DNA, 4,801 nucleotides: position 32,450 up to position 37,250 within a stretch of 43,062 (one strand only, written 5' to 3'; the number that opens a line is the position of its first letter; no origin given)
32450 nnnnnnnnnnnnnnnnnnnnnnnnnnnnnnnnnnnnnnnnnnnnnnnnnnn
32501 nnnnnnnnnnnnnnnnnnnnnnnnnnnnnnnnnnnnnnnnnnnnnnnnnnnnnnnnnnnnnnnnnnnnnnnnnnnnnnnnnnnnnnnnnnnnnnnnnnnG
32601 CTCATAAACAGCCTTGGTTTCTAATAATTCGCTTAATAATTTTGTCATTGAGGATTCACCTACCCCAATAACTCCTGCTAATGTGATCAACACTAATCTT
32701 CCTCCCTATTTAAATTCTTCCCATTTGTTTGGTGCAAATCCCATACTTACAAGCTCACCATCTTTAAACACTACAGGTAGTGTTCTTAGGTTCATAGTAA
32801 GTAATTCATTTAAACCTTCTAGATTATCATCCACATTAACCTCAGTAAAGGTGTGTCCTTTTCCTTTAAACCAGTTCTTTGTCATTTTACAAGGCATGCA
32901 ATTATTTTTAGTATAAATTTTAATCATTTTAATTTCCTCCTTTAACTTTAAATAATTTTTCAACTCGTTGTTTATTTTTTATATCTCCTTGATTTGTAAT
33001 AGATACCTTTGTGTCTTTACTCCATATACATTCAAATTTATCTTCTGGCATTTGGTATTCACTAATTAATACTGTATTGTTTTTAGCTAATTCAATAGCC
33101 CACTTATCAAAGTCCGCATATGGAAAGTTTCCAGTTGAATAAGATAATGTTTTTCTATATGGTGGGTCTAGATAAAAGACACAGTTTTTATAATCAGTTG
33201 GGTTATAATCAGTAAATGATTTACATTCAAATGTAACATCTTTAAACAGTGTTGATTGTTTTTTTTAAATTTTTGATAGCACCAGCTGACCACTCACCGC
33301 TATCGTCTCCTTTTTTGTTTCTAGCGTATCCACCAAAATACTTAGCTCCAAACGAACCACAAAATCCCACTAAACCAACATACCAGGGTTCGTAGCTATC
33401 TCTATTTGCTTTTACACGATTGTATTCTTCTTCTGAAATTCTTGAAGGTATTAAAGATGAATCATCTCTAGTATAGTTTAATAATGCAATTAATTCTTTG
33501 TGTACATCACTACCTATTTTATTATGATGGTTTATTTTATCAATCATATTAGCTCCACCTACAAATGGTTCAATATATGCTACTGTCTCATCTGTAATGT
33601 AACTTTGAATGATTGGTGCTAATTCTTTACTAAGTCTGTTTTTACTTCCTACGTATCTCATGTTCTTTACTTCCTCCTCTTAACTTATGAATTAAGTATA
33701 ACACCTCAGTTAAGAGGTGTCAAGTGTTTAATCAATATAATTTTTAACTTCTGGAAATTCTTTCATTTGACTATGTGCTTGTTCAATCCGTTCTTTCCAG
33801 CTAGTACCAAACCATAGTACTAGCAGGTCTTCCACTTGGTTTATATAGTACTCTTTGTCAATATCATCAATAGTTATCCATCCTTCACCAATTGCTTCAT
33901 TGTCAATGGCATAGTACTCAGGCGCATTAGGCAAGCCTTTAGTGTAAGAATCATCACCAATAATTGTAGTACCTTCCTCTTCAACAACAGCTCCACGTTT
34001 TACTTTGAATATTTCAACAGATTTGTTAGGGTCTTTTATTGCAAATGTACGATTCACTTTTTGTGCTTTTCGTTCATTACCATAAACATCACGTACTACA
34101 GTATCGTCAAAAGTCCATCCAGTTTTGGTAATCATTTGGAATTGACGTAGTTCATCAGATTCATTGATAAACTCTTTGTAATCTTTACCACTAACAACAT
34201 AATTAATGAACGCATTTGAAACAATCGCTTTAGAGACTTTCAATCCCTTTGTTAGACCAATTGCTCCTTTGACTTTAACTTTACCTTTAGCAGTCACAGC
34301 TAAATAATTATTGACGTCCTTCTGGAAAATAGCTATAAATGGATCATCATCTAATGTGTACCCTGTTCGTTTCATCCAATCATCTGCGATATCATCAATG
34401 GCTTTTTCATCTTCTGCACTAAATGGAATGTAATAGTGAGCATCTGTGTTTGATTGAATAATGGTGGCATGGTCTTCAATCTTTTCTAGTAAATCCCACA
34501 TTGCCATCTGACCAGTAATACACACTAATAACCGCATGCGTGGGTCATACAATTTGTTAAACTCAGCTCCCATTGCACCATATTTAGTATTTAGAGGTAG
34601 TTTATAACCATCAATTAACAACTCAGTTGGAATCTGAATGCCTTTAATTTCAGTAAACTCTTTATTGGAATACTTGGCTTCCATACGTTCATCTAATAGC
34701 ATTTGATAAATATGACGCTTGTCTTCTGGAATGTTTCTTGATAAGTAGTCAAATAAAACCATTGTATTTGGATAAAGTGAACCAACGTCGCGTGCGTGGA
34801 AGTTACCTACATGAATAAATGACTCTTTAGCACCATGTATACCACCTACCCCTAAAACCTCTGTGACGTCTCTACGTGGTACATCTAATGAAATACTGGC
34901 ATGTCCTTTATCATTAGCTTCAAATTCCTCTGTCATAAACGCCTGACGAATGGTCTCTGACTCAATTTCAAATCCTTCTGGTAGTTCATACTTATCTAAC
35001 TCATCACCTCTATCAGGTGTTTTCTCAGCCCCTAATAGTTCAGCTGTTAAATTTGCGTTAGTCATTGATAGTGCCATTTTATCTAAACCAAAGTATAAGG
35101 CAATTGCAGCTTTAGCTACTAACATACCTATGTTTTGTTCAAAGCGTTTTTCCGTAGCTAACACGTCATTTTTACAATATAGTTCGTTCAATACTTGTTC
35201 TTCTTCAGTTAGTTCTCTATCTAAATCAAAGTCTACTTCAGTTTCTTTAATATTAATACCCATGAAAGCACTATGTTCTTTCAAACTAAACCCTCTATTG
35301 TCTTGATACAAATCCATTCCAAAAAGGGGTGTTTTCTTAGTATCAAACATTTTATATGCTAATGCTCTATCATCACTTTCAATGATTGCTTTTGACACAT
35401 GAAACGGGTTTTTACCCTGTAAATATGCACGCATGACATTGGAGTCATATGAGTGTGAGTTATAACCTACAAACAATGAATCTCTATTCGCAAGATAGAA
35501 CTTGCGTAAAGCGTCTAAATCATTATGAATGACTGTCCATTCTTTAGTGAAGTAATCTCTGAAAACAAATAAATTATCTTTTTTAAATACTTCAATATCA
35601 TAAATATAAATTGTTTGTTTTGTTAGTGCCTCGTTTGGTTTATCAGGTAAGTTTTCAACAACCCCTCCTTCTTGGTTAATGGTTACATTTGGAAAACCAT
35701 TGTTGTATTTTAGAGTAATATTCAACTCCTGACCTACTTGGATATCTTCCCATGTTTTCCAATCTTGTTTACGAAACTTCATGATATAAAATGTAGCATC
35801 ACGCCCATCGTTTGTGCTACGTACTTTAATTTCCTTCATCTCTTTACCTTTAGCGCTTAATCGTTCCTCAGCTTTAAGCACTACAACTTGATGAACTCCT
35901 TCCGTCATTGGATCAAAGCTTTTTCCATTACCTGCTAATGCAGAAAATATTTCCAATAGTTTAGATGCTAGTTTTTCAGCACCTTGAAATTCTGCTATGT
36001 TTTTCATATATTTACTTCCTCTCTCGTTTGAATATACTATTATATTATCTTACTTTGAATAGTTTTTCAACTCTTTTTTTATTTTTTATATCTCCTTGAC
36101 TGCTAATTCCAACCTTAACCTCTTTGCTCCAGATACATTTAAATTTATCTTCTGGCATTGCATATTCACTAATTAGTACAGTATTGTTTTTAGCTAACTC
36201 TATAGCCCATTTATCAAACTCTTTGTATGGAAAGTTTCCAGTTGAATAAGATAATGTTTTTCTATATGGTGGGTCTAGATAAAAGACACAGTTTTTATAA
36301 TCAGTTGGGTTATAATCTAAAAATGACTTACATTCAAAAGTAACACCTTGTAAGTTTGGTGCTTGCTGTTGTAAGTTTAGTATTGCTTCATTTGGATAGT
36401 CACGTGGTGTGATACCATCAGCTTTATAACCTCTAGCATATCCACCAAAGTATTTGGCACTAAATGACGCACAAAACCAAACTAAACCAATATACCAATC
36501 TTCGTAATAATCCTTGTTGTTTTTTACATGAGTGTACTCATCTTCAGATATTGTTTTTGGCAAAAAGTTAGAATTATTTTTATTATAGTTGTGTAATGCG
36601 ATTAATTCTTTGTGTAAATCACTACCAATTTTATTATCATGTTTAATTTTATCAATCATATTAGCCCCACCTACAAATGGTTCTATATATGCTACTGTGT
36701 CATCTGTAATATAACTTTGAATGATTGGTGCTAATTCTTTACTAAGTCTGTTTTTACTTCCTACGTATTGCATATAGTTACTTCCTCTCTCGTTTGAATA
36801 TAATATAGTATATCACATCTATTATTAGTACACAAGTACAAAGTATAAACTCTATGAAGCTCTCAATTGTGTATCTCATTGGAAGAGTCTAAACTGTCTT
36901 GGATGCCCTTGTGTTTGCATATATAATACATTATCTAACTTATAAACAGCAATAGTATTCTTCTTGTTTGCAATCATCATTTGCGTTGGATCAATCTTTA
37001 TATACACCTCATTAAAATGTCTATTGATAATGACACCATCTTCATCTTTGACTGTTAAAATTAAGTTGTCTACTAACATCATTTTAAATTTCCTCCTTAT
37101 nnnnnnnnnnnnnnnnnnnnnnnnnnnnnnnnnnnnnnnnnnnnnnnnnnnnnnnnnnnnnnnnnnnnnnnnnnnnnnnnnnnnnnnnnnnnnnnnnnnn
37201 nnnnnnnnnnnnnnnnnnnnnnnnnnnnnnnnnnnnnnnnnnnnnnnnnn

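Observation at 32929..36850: Family-B DNA polymerase gene sits between two direct repeats of a Dam-like methyltransferase gene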

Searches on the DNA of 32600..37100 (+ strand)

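Call 5: search_dna_similar(query=window:32600-37100:+, collection=phages, mode=near, max_rows=40)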
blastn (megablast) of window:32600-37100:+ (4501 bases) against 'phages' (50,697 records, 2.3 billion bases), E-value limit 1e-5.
Records with a match: 73; places in all: 98; records where one place covers at least 80% of the query: 7.
Best place of each record, by identity: 90-95% 15; 80-90% 19; 60-80% 39.
By first word of the organism name: Enterococcus 73.
By host as written in the record: Enterococcus faecalis 27; Enterococcus faecium 11; - 4; Enterococcus_D gallinarum DO36 3; Enterococcus faecalis ATCC 19433 3; Enterococcus faecium ATCC 35667 2; Enterococcus faecalis EF-JMSS09 2; Enterococcus sp. 2; and 18 more.
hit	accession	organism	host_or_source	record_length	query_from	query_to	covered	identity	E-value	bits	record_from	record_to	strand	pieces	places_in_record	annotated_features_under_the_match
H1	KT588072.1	Enterococcus phage IME-EFm5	Enterococcus faecium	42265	3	4501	100%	88.0%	0e+0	5292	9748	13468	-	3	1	DNA polymerase | DNA methylase | hypothetical protein (x3)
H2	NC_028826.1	Enterococcus phage IME-EFm5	Enterococcus faecium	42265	3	4501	100%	88.0%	0e+0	5292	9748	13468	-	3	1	DNA polymerase | thioredoxin domain | hypothetical protein (x2) | thymidylate kinase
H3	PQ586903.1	Enterococcus phage RG1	Enterococcus faecium ATCC 35667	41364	3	4501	95%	86.7%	0e+0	4710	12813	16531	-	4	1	DNA polymerase | DNA methyltransferase | thioredoxin domain | hypothetical protein (x2) | thymidylate kinase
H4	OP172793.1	Enterococcus phage EF36P1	Enterococcus_D gallinarum DO36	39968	84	4501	91%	87.8%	0e+0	5419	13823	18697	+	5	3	hypothetical protein (x6) | DNA endonuclease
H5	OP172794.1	Enterococcus phage EF36P2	Enterococcus_D gallinarum DO36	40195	346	4501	90%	87.0%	0e+0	4532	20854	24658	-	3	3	hypothetical protein (x5)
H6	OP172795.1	Enterococcus phage EF36P3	Enterococcus_D gallinarum DO36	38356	346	4501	90%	87.0%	0e+0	4532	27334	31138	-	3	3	hypothetical protein (x5)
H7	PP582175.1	Enterococcus phage vB_Efm8_KEN21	Enterococcus faecium 80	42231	88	4498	82%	86.6%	0e+0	4060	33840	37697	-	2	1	DNA polymerase | DNA methyltransferase | thioredoxin domain | hypothetical protein (x4)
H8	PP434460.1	Enterococcus phage BUCT630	Enterococcus faecium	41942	3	4501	72%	90.9%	0e+0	4347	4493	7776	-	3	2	DNA polymerase | arsenical resistance operon trans-acting repressor | hypothetical protein (x2) | thioredoxin domain | thymidylate kinase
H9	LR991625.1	Enterococcus phage dArtagnan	-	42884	3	4501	68%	86.9%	0e+0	3405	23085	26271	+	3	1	B-family DNA polymerase, catalytic domain | Thioredoxin | Hypothetical protein (x3) | Nucleoside/nucleotide kinase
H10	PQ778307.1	Enterococcus phage SSBHU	Enterococcus faecium ATCC 35667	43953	3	4501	67%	87.9%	0e+0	3529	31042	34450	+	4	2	DNA polymerase | HNH endonuclease | thioredoxin domain | hypothetical protein (x2) | thymidylate kinase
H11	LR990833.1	Enterococcus phage Aramis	-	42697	3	4501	68%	86.8%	0e+0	3388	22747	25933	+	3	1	B-family DNA polymerase, catalytic domain | Thioredoxin | Hypothetical protein (x3) | Nucleoside/nucleotide kinase | Hypothetical protein with TM2 domain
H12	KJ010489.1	Enterococcus phage IME-EFm1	Enterococcus faecium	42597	88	4499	66%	88.4%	0e+0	3555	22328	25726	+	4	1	DNA polymerase | HNH homing endonuclease | hypothetical protein (x3)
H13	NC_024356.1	Enterococcus phage IME-EFm1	Enterococcus faecium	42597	88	4499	66%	88.4%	0e+0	3555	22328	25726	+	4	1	DNA polymerase | HNH endonuclease | thioredoxin domain | hypothetical protein (x2)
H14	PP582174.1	Enterococcus phage vB_Efm3_KEN20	Enterococcus faecium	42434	88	4501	66%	87.7%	0e+0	3448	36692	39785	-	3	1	DNA polymerase | thioredoxin domain | hypothetical protein (x5)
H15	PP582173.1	Enterococcus phage vB_Efm3_KEN18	Enterococcus faecium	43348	88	4501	66%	87.6%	0e+0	3431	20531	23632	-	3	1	DNA polymerase | thioredoxin domain | hypothetical protein (x5)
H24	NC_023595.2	Enterococcus phage IME_EF3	Enterococcus faecalis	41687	346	4188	54%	76.2%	0e+0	1229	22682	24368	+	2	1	DNA polymerase | DNA adenine methylase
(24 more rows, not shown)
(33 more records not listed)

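Call 7: get_annotated_region(hit=H1, flank=1500)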
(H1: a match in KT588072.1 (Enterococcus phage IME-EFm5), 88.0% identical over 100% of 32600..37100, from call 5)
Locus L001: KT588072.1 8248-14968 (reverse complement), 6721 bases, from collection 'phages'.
description: Enterococcus phage IME-EFm5, complete genome.
organism: Enterococcus phage IME-EFm5 (NCBI taxid 1718158)
taxonomy: Viruses; Duplodnaviria; Heunggongvirae; Uroviricota; Caudoviricetes
host: Enterococcus faecium; source: sewage; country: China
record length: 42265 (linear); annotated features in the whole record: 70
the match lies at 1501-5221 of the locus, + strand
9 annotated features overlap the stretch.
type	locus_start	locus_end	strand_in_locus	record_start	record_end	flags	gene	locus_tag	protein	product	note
CDS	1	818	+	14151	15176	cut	-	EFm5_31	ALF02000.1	N-acetylmuramoyl-L-alanine amidase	-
CDS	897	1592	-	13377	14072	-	-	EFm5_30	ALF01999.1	hypothetical protein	gp051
CDS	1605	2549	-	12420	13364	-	-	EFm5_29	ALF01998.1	DNA methylase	-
CDS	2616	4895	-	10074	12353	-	-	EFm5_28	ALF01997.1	DNA polymerase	-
CDS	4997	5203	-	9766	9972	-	-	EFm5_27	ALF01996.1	hypothetical protein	-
CDS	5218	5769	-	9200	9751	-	-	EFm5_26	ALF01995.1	hypothetical protein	-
CDS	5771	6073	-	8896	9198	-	-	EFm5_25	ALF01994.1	binding-protein-dependent transport systems inner membrane component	-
CDS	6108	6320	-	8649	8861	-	-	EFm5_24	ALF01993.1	hypothetical protein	-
CDS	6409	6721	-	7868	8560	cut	-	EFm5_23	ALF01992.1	hypothetical protein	-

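Call 8: get_annotated_region(hit=H3, flank=1500)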
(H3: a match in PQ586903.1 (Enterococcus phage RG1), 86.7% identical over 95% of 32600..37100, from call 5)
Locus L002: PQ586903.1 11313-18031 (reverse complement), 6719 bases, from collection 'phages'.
description: Enterococcus phage RG1, complete genome.
organism: Enterococcus phage RG1 (NCBI taxid 3384638)
taxonomy: Viruses; Duplodnaviria; Heunggongvirae; Uroviricota; Caudoviricetes
host: Enterococcus faecium ATCC 35667; source: moist soil; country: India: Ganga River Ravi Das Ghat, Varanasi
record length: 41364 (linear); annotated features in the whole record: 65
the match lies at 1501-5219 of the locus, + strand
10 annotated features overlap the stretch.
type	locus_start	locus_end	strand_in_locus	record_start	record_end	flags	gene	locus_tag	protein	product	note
CDS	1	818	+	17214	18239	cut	-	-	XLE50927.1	endolysin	-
CDS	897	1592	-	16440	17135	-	-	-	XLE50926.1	thymidylate kinase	-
CDS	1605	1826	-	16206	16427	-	-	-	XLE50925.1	thioredoxin domain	-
CDS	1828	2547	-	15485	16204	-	-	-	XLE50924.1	DNA methyltransferase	-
CDS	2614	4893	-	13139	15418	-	-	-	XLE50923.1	DNA polymerase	-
CDS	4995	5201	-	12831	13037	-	-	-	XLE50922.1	hypothetical protein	-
CDS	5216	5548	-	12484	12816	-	-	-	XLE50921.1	hypothetical protein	-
CDS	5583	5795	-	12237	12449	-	-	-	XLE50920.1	hypothetical protein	-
CDS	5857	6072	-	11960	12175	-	-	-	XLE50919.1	hypothetical protein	-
CDS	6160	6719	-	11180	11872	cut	-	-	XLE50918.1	hypothetical protein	-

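Call 9: get_annotated_region(hit=H4, flank=1500)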
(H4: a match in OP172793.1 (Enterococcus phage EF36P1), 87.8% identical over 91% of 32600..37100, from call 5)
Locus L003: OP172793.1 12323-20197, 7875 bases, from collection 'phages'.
description: Enterococcus phage EF36P1, complete genome.
organism: Enterococcus phage EF36P1 (NCBI taxid 2968644)
taxonomy: Viruses; Duplodnaviria; Heunggongvirae; Uroviricota; Caudoviricetes
host: Enterococcus_D gallinarum DO36; source: municipal sewage; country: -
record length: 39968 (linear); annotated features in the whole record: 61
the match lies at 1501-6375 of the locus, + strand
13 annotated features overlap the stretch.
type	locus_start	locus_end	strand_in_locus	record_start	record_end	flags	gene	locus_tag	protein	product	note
CDS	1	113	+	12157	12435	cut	-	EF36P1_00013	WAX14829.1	hypothetical protein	-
CDS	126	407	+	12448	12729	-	-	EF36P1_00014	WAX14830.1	hypothetical protein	-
CDS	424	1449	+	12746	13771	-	-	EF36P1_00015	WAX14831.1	hypothetical protein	-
CDS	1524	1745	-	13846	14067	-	-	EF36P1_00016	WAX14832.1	hypothetical protein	-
CDS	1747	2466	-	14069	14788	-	-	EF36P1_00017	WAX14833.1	hypothetical protein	-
CDS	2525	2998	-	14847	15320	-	-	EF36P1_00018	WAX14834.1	DNA endonuclease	DNA endonuclease I-HmuI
CDS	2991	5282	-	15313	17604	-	-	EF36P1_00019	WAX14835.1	hypothetical protein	-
CDS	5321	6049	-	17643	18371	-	-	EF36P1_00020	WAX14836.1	hypothetical protein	-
CDS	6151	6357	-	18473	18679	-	-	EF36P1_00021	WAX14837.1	hypothetical protein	-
CDS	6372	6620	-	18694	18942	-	-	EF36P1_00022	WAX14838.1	hypothetical protein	-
CDS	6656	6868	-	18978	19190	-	-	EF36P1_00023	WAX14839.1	hypothetical protein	-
CDS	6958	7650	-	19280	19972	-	-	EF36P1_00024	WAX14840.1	hypothetical protein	-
CDS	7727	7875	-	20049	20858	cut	-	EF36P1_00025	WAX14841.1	hypothetical protein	-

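Call 10: get_annotated_region(hit=H5, flank=1500)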
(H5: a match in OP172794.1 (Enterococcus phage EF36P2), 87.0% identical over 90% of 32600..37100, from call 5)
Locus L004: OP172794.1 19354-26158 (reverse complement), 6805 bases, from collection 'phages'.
description: Enterococcus phage EF36P2, complete genome.
organism: Enterococcus phage EF36P2 (NCBI taxid 2968645)
taxonomy: Viruses; Duplodnaviria; Heunggongvirae; Uroviricota; Caudoviricetes
host: Enterococcus_D gallinarum DO36; source: municipal sewage; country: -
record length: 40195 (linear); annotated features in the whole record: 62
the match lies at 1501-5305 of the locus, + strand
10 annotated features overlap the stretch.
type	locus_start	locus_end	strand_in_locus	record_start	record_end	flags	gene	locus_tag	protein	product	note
CDS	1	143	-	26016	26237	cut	-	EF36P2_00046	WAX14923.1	hypothetical protein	-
CDS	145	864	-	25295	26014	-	-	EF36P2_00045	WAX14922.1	hypothetical protein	-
CDS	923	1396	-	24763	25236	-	-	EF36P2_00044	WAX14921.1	DNA endonuclease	DNA endonuclease I-HmuI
CDS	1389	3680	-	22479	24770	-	-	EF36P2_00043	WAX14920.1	hypothetical protein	-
CDS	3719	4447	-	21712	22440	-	-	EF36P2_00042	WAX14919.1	hypothetical protein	-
CDS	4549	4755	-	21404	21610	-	-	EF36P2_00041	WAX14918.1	hypothetical protein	-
CDS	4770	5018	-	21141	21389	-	-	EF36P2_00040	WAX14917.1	hypothetical protein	-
CDS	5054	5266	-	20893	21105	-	-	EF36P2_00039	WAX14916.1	hypothetical protein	-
CDS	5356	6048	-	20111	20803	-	-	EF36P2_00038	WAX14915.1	hypothetical protein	-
CDS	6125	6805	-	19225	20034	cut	-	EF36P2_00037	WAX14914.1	hypothetical protein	-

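Call 12: get_annotated_region(hit=H7, flank=1500)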
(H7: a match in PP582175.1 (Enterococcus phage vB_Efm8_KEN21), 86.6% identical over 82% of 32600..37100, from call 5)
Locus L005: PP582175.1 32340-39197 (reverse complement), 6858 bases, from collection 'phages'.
description: Enterococcus phage vB_Efm8_KEN21, complete genome.
organism: Enterococcus phage vB_Efm8_KEN21 (NCBI taxid 3135752)
taxonomy: Viruses; Duplodnaviria; Heunggongvirae; Uroviricota; Caudoviricetes
host: Enterococcus faecium 80; source: sewage; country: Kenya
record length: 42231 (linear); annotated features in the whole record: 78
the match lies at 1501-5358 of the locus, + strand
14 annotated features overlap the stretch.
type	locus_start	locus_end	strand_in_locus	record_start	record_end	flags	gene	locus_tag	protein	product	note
CDS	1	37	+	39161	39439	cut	-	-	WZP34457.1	holin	-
CDS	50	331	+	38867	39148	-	-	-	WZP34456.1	holin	-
CDS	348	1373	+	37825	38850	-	-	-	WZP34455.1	endolysin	-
CDS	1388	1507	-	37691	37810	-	-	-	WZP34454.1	hypothetical protein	-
CDS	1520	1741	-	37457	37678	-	-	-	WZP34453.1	thioredoxin domain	-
CDS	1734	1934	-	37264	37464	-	-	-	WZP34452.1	hypothetical protein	-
CDS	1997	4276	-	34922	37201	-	-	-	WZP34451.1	DNA polymerase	-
CDS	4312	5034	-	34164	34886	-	-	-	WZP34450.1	DNA methyltransferase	-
CDS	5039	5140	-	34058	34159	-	-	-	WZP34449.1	hypothetical protein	-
CDS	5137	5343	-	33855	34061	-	-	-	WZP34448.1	hypothetical protein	-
CDS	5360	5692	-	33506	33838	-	-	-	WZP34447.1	hypothetical protein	-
CDS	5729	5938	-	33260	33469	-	-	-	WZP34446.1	hypothetical protein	-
CDS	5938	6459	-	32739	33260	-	-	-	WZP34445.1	HNH endonuclease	-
CDS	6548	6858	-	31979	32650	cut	-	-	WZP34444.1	hypothetical protein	-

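Call 13: get_annotated_region(hit=H8, flank=1500)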
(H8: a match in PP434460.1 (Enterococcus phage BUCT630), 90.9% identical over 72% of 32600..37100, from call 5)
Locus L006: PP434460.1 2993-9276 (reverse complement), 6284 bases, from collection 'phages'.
description: Enterococcus phage BUCT630, complete genome.
organism: Enterococcus phage BUCT630 (NCBI taxid 3127723)
taxonomy: Viruses; Duplodnaviria; Heunggongvirae; Uroviricota; Caudoviricetes
host: Enterococcus faecium; source: -; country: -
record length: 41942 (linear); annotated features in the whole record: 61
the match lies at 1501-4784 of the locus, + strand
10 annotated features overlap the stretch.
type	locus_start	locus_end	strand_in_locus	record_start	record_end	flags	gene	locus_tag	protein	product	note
CDS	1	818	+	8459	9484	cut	-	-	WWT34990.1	endolysin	-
CDS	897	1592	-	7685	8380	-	-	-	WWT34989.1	thymidylate kinase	-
CDS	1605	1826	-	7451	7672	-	-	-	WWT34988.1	arsenical resistance operon trans-acting repressor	-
CDS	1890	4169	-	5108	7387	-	-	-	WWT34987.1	DNA polymerase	-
CDS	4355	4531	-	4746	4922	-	-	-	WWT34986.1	thioredoxin domain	-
CDS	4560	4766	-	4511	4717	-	-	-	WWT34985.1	hypothetical protein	-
CDS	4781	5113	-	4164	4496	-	-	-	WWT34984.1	hypothetical protein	contains TM2 domain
CDS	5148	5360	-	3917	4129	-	-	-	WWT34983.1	hypothetical protein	-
CDS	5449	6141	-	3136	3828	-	-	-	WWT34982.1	hypothetical protein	-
CDS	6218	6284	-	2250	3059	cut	-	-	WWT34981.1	hypothetical protein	-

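Call 14: get_annotated_region(hit=H9, flank=1500)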
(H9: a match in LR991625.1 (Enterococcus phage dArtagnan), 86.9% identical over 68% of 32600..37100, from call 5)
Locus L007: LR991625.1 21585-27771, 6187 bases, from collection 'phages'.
description: Enterococcus phage dArtagnan genome assembly, complete genome: monopartite.
organism: Enterococcus phage dArtagnan (NCBI taxid 2795667)
taxonomy: Viruses; Duplodnaviria; Heunggongvirae; Uroviricota; Caudoviricetes
host: -; source: -; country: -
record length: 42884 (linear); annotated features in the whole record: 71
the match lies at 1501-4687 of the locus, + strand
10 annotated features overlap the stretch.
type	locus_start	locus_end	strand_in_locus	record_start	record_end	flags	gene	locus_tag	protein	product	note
CDS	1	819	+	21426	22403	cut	-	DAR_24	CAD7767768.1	Endolysin, N-acetylmuramoyl-L-alanine amidase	-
CDS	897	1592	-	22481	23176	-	-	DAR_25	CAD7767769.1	Nucleoside/nucleotide kinase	-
CDS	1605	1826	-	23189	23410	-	-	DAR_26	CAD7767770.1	Thioredoxin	-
CDS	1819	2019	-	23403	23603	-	-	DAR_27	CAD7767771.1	Hypothetical protein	-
CDS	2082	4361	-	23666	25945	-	-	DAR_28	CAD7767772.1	B-family DNA polymerase, catalytic domain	-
CDS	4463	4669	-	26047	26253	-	-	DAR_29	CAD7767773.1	Hypothetical protein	-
CDS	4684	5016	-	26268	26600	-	-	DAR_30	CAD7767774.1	Hypothetical protein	-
CDS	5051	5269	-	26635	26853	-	-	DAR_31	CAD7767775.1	Hypothetical protein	-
CDS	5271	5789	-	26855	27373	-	-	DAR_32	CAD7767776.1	HNH endonuclease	-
CDS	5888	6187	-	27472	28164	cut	-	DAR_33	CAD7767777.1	Hypothetical protein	-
